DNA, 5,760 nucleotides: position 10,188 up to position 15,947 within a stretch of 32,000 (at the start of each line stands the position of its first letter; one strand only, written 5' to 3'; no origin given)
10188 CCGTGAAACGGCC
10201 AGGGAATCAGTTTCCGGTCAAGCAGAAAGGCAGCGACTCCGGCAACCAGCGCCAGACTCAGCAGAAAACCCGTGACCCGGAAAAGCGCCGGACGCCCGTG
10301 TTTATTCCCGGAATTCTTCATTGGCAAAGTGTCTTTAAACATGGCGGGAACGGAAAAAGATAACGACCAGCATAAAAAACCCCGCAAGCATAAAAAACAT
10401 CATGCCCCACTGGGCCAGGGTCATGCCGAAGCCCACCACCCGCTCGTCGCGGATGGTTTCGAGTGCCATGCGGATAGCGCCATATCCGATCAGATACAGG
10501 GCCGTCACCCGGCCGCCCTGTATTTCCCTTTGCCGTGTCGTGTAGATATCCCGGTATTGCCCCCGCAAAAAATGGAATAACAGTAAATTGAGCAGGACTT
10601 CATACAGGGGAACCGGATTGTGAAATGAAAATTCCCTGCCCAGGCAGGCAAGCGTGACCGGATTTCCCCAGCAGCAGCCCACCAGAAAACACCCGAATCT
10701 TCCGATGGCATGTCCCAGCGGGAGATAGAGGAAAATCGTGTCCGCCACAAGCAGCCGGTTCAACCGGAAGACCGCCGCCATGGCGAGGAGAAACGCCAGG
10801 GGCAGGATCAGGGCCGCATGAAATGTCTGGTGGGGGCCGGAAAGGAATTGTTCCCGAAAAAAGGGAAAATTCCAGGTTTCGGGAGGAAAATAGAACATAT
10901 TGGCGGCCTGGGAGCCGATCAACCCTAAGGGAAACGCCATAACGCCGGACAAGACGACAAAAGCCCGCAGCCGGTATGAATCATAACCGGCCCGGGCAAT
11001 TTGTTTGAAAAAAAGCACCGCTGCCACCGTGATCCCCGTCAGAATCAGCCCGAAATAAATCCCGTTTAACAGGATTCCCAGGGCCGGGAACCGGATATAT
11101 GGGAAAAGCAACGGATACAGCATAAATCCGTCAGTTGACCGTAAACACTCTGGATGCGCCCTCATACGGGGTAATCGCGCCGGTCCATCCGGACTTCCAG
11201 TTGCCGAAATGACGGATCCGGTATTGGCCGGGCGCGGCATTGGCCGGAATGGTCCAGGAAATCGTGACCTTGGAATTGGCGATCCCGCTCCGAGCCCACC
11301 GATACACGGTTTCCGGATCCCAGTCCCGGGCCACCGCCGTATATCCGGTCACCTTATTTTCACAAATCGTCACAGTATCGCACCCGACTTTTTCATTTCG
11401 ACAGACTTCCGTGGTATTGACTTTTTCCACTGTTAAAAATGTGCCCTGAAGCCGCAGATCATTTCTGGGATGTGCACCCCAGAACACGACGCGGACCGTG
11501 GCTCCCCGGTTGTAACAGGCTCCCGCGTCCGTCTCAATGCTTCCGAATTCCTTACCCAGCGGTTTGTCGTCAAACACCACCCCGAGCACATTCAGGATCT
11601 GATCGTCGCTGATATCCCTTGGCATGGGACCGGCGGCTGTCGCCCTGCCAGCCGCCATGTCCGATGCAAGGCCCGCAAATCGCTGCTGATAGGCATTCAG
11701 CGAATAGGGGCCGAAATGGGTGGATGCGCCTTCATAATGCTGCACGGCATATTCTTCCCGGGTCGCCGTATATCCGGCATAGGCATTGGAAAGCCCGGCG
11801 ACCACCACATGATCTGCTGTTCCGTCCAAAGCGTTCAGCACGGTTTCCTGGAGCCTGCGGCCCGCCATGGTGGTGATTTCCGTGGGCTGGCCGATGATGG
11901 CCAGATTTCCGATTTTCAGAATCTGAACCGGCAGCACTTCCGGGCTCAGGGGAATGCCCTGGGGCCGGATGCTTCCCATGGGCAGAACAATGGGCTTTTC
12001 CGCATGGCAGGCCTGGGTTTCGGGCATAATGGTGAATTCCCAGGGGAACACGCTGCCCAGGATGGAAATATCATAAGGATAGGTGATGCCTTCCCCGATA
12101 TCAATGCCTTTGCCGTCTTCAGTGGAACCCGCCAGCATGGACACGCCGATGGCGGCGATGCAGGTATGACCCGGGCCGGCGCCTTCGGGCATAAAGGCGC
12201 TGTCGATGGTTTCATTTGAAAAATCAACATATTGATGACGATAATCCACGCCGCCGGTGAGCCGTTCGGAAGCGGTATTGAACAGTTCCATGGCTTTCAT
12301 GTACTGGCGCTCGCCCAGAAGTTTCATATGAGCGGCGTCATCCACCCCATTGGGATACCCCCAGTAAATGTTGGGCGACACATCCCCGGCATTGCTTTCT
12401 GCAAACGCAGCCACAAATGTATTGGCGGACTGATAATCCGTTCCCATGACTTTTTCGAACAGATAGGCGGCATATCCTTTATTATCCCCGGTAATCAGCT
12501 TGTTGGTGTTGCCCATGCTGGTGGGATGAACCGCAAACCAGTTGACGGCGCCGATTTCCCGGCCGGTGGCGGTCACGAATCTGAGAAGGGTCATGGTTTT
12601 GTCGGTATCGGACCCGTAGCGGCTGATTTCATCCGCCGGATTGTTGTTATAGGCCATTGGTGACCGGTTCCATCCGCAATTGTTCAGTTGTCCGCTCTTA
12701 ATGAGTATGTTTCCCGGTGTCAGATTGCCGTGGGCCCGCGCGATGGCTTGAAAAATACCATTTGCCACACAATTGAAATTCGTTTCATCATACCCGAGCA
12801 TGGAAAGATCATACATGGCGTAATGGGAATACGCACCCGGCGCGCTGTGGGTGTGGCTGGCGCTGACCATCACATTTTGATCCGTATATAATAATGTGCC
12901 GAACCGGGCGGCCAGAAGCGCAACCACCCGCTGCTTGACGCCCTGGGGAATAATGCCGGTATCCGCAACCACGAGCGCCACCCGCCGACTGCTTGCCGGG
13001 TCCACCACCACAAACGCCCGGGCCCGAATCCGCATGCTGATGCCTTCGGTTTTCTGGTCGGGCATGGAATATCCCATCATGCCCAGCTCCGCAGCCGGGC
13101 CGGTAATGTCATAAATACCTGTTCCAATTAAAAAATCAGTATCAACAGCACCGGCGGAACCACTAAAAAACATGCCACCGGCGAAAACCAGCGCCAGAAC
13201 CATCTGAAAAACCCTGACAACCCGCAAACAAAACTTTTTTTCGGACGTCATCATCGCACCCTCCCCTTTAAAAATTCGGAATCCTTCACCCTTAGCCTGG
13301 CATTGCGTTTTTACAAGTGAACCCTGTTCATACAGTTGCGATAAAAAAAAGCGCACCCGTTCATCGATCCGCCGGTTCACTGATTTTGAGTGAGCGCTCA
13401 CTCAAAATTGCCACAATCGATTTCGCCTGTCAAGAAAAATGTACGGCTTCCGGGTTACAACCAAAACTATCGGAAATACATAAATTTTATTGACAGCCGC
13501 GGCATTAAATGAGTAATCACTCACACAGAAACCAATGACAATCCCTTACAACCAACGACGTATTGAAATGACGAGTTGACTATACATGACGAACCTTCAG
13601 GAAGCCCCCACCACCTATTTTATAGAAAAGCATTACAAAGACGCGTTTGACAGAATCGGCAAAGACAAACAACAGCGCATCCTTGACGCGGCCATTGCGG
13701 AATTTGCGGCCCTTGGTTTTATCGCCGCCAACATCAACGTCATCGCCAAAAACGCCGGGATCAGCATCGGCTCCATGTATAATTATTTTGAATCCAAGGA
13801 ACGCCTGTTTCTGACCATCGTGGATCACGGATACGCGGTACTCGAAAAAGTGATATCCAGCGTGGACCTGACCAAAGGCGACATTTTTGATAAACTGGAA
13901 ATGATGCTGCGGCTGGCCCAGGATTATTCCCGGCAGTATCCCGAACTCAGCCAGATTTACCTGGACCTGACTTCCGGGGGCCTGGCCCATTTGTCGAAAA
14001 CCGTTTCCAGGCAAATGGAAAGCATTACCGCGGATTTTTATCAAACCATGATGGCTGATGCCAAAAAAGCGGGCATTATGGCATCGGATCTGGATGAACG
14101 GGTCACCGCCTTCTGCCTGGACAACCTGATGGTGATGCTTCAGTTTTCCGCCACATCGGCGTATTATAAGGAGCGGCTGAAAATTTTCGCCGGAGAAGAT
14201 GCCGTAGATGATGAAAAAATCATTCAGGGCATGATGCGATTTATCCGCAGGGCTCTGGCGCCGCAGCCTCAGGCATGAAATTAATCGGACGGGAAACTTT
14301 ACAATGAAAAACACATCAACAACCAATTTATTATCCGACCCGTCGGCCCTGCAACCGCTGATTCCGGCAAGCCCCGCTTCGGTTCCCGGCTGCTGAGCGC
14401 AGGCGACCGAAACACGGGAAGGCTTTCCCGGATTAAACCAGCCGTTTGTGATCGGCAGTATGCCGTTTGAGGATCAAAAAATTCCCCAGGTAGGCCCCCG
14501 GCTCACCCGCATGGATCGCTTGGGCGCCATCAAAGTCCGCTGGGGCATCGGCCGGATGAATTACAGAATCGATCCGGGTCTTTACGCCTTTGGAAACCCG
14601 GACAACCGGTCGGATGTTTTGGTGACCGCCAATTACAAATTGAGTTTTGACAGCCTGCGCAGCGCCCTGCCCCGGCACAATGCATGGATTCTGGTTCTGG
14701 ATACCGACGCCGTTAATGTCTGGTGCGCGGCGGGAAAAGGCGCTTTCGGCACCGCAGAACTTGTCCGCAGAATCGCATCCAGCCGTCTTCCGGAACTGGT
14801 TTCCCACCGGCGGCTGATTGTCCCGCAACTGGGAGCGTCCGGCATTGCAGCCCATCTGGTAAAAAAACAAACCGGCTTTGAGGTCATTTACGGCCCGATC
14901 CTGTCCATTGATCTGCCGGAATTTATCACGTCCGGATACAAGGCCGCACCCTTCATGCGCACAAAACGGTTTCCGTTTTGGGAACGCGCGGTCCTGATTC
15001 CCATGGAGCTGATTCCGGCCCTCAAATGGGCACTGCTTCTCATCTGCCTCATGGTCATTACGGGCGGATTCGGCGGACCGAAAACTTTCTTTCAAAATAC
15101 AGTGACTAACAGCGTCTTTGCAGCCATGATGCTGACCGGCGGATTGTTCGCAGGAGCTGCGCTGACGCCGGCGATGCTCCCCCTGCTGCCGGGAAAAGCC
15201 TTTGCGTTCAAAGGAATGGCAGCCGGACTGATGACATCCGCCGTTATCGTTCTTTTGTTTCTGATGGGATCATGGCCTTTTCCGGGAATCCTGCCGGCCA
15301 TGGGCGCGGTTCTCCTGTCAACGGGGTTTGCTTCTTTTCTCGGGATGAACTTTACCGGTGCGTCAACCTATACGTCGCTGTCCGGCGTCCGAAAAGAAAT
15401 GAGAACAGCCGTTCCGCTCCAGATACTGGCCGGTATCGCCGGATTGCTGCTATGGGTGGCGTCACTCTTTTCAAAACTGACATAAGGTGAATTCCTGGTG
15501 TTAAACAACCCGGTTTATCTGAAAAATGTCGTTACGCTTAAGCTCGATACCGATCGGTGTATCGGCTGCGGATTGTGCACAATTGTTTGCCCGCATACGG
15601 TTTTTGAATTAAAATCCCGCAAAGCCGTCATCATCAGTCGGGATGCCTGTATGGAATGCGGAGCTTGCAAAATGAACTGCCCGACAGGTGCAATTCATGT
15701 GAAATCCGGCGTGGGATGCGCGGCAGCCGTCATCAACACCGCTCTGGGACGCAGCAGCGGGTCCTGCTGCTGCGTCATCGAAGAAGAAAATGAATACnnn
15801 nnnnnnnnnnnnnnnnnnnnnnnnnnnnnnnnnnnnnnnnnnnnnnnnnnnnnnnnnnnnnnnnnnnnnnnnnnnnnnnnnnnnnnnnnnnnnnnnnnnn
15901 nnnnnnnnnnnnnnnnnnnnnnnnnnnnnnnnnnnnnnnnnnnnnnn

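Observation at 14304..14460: hgcA is preceded, in frame, by a 30-codon ATG ORF ending in a single TGA plus a downstream hairpin: candidate Cys-Sec (selenocysteine) N-terminal extension of HgcA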

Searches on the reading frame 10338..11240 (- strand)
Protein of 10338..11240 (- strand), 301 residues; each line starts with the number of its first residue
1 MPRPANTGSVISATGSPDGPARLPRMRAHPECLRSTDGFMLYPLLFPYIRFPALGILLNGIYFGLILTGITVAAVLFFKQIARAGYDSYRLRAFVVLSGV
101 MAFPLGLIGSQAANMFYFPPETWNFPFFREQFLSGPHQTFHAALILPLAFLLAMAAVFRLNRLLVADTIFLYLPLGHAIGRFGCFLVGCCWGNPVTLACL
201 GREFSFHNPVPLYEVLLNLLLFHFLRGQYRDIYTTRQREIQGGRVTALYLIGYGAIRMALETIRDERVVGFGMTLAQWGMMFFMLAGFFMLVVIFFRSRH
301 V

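Call 27: search_protein_families(library=pfam, proteins=[window:10338-11240:-], max_evalue=0.00001)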
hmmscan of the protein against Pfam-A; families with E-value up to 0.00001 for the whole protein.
window:10338-11240:- (301 aa): 1 family
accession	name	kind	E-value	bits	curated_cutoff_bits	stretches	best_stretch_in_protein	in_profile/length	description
PF01790.23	LGT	-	2.1e-25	89.9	24.9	1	65-292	17-239/240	Prolipoprotein diacylglyceryl transferase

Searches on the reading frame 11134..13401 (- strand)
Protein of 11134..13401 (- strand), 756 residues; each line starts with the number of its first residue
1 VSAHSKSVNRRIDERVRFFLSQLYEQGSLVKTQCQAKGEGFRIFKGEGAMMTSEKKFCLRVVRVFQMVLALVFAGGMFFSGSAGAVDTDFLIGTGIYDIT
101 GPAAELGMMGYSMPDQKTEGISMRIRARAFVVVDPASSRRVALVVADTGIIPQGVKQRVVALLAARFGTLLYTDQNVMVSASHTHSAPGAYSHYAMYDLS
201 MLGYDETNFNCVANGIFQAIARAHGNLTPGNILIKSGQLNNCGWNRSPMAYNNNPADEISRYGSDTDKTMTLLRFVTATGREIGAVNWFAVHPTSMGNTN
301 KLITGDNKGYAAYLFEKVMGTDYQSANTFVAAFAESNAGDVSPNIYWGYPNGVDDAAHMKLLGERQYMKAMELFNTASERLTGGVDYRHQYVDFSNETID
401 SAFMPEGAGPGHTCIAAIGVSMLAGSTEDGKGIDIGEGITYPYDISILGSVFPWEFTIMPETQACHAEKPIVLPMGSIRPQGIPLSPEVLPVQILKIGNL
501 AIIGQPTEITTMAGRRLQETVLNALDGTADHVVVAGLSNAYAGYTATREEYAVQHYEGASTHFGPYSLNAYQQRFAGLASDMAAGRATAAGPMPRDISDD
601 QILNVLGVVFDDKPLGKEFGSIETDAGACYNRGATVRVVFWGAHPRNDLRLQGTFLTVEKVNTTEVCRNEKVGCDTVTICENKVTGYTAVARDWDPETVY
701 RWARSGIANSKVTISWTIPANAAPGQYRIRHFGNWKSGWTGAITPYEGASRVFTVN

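Call 27: search_protein_families(library=pfam, proteins=[window:11134-13401:-], max_evalue=0.00001)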
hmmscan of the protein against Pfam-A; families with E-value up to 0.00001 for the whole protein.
window:11134-13401:- (756 aa): 2 families
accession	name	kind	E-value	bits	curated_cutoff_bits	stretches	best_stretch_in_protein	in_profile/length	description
PF04734.18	Ceramidase_alk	-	9.4e-163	542.9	32.1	1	90-573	1-509/509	Neutral/alkaline non-lysosomal ceramidase, N-terminal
PF17048.11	Ceramidse_alk_C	-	3.2e-46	157.6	30.5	1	576-755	2-169/169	Neutral/alkaline non-lysosomal ceramidase, C-terminal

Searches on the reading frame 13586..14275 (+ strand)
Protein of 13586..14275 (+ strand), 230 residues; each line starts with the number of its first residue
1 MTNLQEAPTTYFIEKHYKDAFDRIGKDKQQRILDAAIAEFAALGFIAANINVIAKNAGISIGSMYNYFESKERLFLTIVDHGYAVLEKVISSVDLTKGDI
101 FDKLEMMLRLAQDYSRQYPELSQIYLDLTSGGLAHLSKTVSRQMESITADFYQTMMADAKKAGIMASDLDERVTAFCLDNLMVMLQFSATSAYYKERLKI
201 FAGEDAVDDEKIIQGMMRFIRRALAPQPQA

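Call 16: search_protein_families(library=ncbifam, proteins=[window:13586-14275:+], max_evalue=0.001)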
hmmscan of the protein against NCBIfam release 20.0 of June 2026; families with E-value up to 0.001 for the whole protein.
window:13586-14275:+ (230 aa): 20 families
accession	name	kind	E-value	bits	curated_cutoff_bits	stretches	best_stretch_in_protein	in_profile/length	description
NF041196.1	ScbR_bind_reg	equivalog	5.8e-12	46.2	150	1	29-184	8-160/191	ScbR family autoregulator-binding transcription factor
TIGR03613.1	RutR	equivalog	7.5e-12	45.5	368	1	23-141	4-121/202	pyrimidine utilization regulatory protein R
NF053878.1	FATransRegFadRBac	equivalog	1.5e-11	44.4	200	1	26-173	2-148/190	fatty acid metabolism transcriptional regulator FadR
NF011584.0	PRK15008.1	equivalog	4.8e-10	39.6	230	1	26-129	17-120/212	HTH-type transcriptional regulator RutR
TIGR03384.1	betaine_BetI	equivalog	7.6e-10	38.8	201.3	1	27-146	8-132/189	choline-binding transcriptional repressor BetI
NF033703.1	transcr_KstR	equivalog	2e-09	37.3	280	1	26-140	6-120/185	cholesterol catabolism transcriptional regulator KstR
NF051852.1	efflux_TF_MtrR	exception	3.8e-08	33.4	280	1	29-107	12-91/205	multidrug efflux system transcriptional repressor MtrR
NF001978.0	PRK00767.1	equivalog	7.7e-08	32.4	118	1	28-108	10-91/197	transcriptional regulator BetI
NF007949.0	PRK10668.1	equivalog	9.8e-08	31.7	271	1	26-82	10-66/216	multidrug efflux transporter transcriptional repressor AcrR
NF051457.1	acryl_TF_AcuR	equivalog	1.2e-07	31.2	247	1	26-84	16-74/204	acrylate utilization transcriptional regulator AcuR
NF007430.0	PRK09975.1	equivalog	2.6e-07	30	274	1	29-92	13-76/220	acrEF/envCD operon transcriptional regulator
NF053731.1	TransRegFasRMycb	equivalog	1.4e-06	28.3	330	1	27-93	11-74/199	HTH-type transcriptional activator FasR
NF058643.1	TranRegCurRPseudo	equivalog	2.1e-06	27.6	300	1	27-79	7-59/193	TetR family transcriptional repressor CurR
TIGR03968.1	mycofact_TetR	equivalog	3.1e-06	26.9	224.9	1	26-94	8-76/190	mycofactocin system transcriptional regulator MftR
NF037937.1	septum_RefZ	equivalog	1.3e-05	25.2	180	1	30-124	2-98/195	forespore capture DNA-binding protein RefZ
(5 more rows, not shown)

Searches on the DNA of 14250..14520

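Call 40: search_rna_families(source=window, start=14250, end=14520, threshold=evalue, max_evalue=10)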
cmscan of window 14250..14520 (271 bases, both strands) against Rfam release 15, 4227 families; matches with E-value up to 10: 2.
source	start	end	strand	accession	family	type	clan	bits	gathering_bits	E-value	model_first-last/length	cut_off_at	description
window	14324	14347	-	RF01107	SBRMV1_UPD-PKf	Cis-reg;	-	20.6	39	0.12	1-27/27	no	Pseudoknot of upstream pseudoknot domain (UPD) of the 3'UTR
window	14379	14408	+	RF03158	L31-Actinobacteria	Cis-reg; leader;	CL00118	14.3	35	5.2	1-48/48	no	L31-Actinobacteria ribosomal protein leader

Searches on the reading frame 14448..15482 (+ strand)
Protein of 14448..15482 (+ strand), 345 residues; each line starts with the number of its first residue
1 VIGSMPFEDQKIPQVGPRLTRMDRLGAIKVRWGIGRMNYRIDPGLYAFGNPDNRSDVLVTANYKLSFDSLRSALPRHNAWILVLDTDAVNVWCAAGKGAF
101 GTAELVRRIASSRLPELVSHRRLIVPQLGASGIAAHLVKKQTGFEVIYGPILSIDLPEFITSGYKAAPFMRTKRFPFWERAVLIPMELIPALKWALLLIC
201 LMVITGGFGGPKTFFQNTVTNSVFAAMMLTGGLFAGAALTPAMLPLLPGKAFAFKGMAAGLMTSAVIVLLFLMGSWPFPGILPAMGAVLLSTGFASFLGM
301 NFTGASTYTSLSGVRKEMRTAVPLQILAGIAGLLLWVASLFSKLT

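Call 16: search_protein_families(library=ncbifam, proteins=[window:14448-15482:+], max_evalue=0.001)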
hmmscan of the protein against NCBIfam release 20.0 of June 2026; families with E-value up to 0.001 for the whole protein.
window:14448-15482:+ (345 aa): 3 families
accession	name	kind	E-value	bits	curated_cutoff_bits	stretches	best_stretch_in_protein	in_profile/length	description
NF040863.1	HgcA_corrinoid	equivalog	6e-125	416.7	275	1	12-341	1-324/325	mercury methylation corrinoid protein HgcA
NF043039.1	HgcAB_like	equivalog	4.9e-52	177.7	285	1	37-310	12-280/350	HgcAB-like fusion protein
NF003195.0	PRK04165.1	equivalog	8.3e-18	64.5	306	1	39-162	322-445/450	acetyl-CoA decarbonylase/synthase complex subunit gamma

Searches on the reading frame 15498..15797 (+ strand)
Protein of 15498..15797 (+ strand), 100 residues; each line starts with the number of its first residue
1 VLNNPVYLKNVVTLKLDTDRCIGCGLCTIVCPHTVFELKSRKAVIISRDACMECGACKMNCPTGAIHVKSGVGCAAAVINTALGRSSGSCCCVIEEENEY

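Call 16: search_protein_families(library=ncbifam, proteins=[window:15498-15797:+], max_evalue=0.001)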
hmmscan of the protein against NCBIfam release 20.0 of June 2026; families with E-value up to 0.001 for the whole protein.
window:15498-15797:+ (100 aa): 72 families (the best 25 are shown)
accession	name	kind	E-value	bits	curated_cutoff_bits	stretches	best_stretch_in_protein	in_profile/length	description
NF040864.1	HgcB_ferredoxin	equivalog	9.5e-37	124.7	99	1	7-93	2-88/93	mercury methylation ferredoxin HgcB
NF043039.1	HgcAB_like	equivalog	3.3e-15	56.5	285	1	10-66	291-349/350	HgcAB-like fusion protein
NF058577.1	FdxA_fam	equivalog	1.9e-12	47.2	65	1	18-65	6-52/52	4Fe-4S ferredoxin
NF038196.1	ferrodoxin_EFR1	subfamily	1.3e-10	41.8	75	1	16-70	182-233/242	EFR1 family ferrodoxin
NF040684.1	PorD_Arch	equivalog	2.7e-10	40.2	120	1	15-69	28-82/85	pyruvate synthase subunit PorD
NF006221.0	PRK08348.1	subfamily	3.6e-10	39.7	124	1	13-70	38-96/136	NADH-plastoquinone oxidoreductase subunit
TIGR02179.1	PorD_KorD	subfamily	5.2e-10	39.3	60.05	1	16-68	22-74/78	2-oxoacid:acceptor oxidoreductase, delta subunit, pyruvate/2-ketoisovalerate family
NF040770.1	hetero_SS_HdrA2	exception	6.6e-10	37.7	1100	1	11-70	569-627/777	CoB-CoM heterodisulfide reductase HdrA2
TIGR02494.1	PFLE_PFLC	subfamily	9e-10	38.3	174.35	1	4-80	33-111/293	glycyl-radical enzyme activating protein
NF007203.0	PRK09624.1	equivalog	1.7e-09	37.8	171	1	11-68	43-100/105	pyuvate ferredoxin oxidoreductase subunit delta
NF045874.1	Vhu_polyferre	exception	1.9e-08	33.5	600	1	9-83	186-260/381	F420-non-reducing hydrogenase associated-polyferredoxin VhuB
NF007382.0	PRK09898.1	equivalog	2.9e-08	33.5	213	1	12-68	147-200/208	ferredoxin-like protein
NF043069.1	T4HPD_activ_SAM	equivalog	3e-08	33.4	425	1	9-67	41-98/299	trans-4-hydroxy-L-proline dehydratase activase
NF042987.1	OGOR_delta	exception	4.6e-08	33.1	125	1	10-69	22-88/89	2-oxoglutarate ferredoxin oxidoreductase subunit delta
TIGR04395.1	cutC_activ_rSAM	equivalog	5.4e-08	32.5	360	1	4-71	39-108/309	choline TMA-lyase-activating enzyme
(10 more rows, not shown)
